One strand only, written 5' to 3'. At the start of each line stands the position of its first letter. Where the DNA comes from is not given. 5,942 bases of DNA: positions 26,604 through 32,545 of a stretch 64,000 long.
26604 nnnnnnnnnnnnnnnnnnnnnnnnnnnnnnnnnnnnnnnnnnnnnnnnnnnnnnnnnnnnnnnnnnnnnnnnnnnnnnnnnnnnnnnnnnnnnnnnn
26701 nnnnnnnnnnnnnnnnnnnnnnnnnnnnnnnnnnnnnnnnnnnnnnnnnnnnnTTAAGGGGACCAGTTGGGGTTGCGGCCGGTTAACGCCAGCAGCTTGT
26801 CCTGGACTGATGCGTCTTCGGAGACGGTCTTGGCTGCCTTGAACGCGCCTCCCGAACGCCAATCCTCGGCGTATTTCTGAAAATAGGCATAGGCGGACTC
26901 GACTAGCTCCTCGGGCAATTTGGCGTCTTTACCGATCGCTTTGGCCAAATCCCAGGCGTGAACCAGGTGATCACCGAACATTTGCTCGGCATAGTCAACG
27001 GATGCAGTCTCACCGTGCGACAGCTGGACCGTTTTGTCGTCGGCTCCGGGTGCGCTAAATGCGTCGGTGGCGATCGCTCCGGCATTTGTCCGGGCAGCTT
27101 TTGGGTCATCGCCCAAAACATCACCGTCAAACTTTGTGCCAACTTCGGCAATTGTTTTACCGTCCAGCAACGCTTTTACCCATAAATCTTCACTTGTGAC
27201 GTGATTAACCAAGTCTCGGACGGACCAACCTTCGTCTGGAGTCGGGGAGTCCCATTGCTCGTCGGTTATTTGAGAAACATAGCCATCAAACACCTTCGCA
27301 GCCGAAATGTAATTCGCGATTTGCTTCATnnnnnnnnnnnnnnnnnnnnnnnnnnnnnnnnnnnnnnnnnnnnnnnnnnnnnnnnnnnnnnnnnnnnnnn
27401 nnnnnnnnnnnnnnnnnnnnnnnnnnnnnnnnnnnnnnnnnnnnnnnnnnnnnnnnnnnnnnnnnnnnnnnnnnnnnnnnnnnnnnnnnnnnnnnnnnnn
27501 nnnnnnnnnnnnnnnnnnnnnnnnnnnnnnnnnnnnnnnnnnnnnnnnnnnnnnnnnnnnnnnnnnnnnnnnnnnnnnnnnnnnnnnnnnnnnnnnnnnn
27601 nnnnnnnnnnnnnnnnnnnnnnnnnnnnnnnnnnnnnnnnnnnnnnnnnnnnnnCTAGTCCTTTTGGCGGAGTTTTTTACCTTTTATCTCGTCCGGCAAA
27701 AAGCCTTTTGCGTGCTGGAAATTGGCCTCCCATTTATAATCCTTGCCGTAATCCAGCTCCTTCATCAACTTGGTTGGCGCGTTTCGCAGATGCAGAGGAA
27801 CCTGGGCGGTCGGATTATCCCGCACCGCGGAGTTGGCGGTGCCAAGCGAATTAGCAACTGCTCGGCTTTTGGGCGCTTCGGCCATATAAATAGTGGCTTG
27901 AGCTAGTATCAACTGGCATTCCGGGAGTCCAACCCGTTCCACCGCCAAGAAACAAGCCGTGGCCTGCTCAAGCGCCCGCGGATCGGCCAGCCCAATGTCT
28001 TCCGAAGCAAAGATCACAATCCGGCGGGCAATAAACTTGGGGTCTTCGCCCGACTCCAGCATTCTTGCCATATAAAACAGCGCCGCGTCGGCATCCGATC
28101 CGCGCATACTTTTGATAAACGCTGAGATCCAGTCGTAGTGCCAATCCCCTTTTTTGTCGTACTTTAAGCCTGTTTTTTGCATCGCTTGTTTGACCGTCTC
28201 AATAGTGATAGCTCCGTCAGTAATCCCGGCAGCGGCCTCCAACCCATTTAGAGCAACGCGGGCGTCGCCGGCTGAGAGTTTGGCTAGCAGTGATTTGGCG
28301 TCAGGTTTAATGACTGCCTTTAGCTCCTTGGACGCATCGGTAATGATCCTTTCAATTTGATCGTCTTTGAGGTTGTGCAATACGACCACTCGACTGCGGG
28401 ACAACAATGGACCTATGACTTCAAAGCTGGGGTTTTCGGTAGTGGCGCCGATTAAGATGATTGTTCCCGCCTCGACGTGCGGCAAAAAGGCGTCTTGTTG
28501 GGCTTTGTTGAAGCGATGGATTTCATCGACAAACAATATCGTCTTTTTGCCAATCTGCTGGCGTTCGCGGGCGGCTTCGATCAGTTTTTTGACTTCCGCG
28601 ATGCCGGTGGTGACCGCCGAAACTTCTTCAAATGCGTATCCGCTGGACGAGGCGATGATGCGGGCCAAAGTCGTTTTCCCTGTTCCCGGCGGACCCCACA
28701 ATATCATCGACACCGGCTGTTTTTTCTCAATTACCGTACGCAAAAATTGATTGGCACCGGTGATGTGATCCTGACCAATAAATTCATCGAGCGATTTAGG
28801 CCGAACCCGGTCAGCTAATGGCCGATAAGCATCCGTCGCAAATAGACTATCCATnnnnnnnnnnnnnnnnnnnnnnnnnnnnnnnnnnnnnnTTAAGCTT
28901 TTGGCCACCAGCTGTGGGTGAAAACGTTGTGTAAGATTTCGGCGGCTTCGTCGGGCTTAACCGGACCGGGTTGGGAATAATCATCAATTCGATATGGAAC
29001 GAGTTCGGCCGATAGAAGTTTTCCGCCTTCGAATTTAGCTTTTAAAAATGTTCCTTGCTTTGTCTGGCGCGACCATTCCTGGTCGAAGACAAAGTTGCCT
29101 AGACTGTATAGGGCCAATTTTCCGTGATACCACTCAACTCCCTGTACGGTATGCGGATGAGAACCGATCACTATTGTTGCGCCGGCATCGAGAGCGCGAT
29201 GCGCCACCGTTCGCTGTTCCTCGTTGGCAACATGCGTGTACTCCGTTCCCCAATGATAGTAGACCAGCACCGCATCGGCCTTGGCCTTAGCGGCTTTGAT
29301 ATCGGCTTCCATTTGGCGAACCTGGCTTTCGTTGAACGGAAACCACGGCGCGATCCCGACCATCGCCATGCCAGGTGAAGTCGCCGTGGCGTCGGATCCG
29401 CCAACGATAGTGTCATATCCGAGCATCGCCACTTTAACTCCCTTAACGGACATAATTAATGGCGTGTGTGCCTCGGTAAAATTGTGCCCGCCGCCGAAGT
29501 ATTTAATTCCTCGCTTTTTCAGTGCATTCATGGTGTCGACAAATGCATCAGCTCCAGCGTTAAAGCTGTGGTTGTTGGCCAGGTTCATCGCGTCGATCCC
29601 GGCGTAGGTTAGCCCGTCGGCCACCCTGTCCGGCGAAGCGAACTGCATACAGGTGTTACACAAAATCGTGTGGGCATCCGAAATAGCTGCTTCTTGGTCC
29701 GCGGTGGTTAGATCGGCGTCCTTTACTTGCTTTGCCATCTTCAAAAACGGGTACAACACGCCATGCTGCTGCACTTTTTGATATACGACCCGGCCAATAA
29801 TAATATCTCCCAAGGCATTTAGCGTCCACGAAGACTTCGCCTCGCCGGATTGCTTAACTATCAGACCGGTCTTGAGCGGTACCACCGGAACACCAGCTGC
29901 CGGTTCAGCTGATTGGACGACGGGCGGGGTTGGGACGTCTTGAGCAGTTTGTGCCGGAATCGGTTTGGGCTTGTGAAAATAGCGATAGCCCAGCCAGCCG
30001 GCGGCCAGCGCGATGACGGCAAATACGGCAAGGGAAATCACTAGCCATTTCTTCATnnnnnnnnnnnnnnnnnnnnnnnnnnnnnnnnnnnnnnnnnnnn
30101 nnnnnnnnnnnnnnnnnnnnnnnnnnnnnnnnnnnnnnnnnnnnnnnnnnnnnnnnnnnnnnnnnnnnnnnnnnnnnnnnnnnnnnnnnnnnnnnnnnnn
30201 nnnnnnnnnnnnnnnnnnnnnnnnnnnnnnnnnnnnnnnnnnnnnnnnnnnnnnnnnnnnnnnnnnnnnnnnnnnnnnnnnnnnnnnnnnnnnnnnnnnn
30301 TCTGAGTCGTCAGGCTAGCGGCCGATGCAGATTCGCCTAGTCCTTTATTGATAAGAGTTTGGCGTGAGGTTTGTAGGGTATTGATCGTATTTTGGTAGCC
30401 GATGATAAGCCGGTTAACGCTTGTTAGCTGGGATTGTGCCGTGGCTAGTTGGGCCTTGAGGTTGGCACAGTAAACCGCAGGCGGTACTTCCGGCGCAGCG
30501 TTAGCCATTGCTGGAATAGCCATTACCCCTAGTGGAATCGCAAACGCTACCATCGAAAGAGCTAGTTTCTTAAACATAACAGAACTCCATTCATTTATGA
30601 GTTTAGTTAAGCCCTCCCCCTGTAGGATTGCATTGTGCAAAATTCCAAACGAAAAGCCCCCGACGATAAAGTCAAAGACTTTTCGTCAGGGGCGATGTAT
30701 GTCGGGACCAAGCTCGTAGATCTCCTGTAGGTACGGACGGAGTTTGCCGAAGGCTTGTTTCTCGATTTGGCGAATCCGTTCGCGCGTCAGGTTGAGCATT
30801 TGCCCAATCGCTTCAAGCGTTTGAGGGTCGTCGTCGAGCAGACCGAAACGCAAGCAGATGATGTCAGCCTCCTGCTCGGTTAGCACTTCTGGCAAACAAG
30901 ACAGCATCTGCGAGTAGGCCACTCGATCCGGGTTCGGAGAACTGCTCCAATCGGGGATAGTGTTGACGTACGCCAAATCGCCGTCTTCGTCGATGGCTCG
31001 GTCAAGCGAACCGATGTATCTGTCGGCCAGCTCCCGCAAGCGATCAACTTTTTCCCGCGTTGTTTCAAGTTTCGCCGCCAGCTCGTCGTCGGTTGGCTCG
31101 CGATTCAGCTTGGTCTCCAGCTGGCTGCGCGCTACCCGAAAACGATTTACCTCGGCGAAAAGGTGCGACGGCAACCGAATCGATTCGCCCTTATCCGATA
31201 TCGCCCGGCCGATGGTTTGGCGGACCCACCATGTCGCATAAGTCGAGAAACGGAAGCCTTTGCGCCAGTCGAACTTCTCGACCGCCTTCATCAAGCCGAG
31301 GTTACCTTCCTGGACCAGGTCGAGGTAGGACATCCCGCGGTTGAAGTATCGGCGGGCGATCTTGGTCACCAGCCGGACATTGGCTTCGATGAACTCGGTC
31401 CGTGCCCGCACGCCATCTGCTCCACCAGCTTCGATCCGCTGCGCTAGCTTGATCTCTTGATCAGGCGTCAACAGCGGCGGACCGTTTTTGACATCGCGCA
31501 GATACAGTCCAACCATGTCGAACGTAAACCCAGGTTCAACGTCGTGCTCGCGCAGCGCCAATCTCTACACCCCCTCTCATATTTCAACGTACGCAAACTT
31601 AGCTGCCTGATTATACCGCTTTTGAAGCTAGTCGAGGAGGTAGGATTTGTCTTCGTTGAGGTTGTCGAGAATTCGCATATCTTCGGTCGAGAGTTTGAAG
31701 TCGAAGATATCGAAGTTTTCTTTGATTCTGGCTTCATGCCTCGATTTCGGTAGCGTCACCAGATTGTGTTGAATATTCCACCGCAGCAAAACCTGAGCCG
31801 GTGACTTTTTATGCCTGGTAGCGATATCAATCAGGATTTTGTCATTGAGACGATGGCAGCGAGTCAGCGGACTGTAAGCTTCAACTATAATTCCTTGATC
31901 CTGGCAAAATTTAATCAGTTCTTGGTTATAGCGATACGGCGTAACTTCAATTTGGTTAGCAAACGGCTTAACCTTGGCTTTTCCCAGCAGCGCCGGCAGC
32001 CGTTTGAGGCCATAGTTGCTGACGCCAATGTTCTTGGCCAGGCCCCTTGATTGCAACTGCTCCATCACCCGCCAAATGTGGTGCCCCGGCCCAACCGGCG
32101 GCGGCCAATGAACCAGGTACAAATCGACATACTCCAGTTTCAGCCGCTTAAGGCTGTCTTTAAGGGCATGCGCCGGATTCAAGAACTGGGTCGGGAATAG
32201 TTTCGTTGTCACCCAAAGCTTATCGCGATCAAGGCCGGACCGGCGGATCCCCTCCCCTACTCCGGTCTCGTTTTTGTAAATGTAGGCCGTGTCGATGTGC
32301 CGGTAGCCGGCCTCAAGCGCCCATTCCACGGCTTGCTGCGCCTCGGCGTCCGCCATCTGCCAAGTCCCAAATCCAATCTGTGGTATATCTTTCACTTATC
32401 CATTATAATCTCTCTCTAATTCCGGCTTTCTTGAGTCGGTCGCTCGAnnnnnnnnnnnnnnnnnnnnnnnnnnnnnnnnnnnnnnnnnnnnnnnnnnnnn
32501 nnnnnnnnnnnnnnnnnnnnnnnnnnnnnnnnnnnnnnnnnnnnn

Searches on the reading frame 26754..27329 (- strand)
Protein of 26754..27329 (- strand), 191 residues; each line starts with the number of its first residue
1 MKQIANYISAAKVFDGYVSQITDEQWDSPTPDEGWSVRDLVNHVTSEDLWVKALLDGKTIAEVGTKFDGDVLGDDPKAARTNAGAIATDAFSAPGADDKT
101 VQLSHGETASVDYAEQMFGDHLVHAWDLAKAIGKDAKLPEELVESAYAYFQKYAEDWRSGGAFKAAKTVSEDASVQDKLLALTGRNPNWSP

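Call 67: search_protein_families(library=pfam, proteins=[window:26754-27329:-], max_evalue=0.001)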
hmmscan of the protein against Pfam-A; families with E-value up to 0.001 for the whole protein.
window:26754-27329:- (191 aa): 2 families
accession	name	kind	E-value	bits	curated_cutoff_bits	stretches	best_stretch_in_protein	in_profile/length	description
PF11716.13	MDMPI_N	-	1.5e-14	55.3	24.2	1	13-129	7-140/140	Mycothiol maleylpyruvate isomerase N-terminal domain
PF12867.12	DinB_2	-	0.00035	21.5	24.8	1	12-71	7-58/128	DinB superfamily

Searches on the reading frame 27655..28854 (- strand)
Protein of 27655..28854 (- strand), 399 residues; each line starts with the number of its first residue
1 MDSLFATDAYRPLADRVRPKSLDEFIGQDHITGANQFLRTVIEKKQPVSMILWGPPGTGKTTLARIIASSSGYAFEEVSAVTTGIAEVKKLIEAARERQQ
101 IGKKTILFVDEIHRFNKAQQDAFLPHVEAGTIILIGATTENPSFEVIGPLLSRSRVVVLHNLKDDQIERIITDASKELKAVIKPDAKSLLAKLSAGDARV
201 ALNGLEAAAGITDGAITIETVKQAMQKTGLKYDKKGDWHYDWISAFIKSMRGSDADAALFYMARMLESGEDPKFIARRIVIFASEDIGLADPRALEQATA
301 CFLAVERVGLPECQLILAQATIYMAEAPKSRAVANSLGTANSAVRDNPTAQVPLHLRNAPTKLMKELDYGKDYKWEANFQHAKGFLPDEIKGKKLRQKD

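Call 67: search_protein_families(library=pfam, proteins=[window:27655-28854:-], max_evalue=0.001)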
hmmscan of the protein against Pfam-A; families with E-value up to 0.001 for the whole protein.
window:27655-28854:- (399 aa): 17 families
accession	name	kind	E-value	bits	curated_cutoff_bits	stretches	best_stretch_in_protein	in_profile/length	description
PF12002.13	MgsA_C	-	1.4e-55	188.1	27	1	252-393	1-145/167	MgsA AAA+ ATPase C terminal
PF16193.11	AAA_assoc_2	-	3.4e-23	82.1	34.3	1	178-251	3-81/81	AAA C-terminal domain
PF00004.35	AAA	-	7.8e-18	65.6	21.2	1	50-155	1-124/131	ATPase family associated with various cellular activities (AAA)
PF05496.18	RuvB_N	-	1.7e-16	60.9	27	1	17-137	1-119/159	Holliday junction DNA helicase RuvB P-loop domain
PF07728.20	AAA_5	-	5.1e-07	30.2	22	1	50-140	2-103/139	AAA domain (dynein-related subfamily)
PF00158.32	Sigma54_activat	-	4.4e-06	26.9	20.2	0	45-141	20-131/168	Sigma-54 interaction domain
PF13604.12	AAA_30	-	7.5e-06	26.3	27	1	41-146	13-133/191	AAA domain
PF13191.12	AAA_16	-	1.6e-05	25.9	32.6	0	43-70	20-47/167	AAA ATPase domain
PF14532.12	Sigma54_activ_2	-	8.5e-05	23.2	25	1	38-127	14-93/138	Sigma-54 interaction domain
PF13401.12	AAA_22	-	0.00012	22.8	27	0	49-69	7-27/130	AAA domain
PF13245.12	AAA_19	-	0.00012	22.7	25.1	0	46-69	10-33/134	AAA domain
PF20720.3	nSTAND3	-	0.00018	21.7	27.2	1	50-111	20-73/155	Novel STAND NTPase 3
PF01078.27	Mg_chelatase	-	0.00026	20.9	20.3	0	49-69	24-44/207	Magnesium chelatase, subunit ChlI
PF13173.12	AAA_14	-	0.00049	20.6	27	1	50-120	5-79/129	AAA domain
PF04851.21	ResIII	-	0.00054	20.4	22.5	0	85-140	107-163/164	Type III restriction enzyme, res subunit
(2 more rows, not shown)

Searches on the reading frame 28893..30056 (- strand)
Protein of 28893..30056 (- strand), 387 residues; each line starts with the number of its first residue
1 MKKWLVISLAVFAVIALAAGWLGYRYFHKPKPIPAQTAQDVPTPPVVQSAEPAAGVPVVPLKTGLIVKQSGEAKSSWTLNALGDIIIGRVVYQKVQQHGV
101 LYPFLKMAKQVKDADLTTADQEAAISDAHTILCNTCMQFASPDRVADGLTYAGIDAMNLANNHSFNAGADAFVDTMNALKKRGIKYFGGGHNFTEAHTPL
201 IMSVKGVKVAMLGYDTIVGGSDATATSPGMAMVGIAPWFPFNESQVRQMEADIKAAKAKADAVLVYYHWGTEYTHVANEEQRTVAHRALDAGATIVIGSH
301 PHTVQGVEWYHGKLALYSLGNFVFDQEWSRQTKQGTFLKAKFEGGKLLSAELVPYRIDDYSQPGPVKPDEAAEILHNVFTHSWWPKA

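Call 68: search_protein_families(library=pfam, proteins=[window:28893-30056:-], max_evalue=0.001)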
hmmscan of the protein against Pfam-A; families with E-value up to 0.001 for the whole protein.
window:28893-30056:- (387 aa): 1 family
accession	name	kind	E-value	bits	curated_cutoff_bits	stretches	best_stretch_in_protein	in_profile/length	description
PF09587.15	PGA_cap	-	1.9e-68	231.2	27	1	78-326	1-255/255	Bacterial capsule synthesis protein PGA_cap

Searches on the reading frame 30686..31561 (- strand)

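Call 68: search_protein_families(library=pfam, proteins=[window:30686-31561:-], max_evalue=0.001)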
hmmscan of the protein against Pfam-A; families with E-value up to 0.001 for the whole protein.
window:30686-31561:- (291 aa): 5 families
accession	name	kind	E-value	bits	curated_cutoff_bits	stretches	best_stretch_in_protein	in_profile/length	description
PF04542.20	Sigma70_r2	-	4e-22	78.2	24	1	57-124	1-68/71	Sigma-70 region 2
PF04545.22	Sigma70_r4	-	4.6e-17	61.7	24.1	1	226-275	4-49/50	Sigma-70, region 4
PF04539.22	Sigma70_r3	-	2.3e-12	47.3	25.3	1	138-209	3-74/78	Sigma-70 region 3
PF00140.25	Sigma70_r1_2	-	1e-09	38.6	22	1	15-47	1-32/34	Sigma-70 factor, region 1.2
PF24211.1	DUF7432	-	0.00036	21.3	27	0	139-184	51-96/120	Family of unknown function (DUF7432)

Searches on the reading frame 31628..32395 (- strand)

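Call 68: search_protein_families(library=pfam, proteins=[window:31628-32395:-], max_evalue=0.001)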
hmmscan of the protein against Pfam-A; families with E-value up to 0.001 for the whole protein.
window:31628-32395:- (255 aa): 1 family
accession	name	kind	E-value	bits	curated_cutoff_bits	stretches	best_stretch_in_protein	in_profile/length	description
PF00248.27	Aldo_ket_red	-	8.9e-55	186.2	24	1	7-248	2-291/291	Aldo/keto reductase family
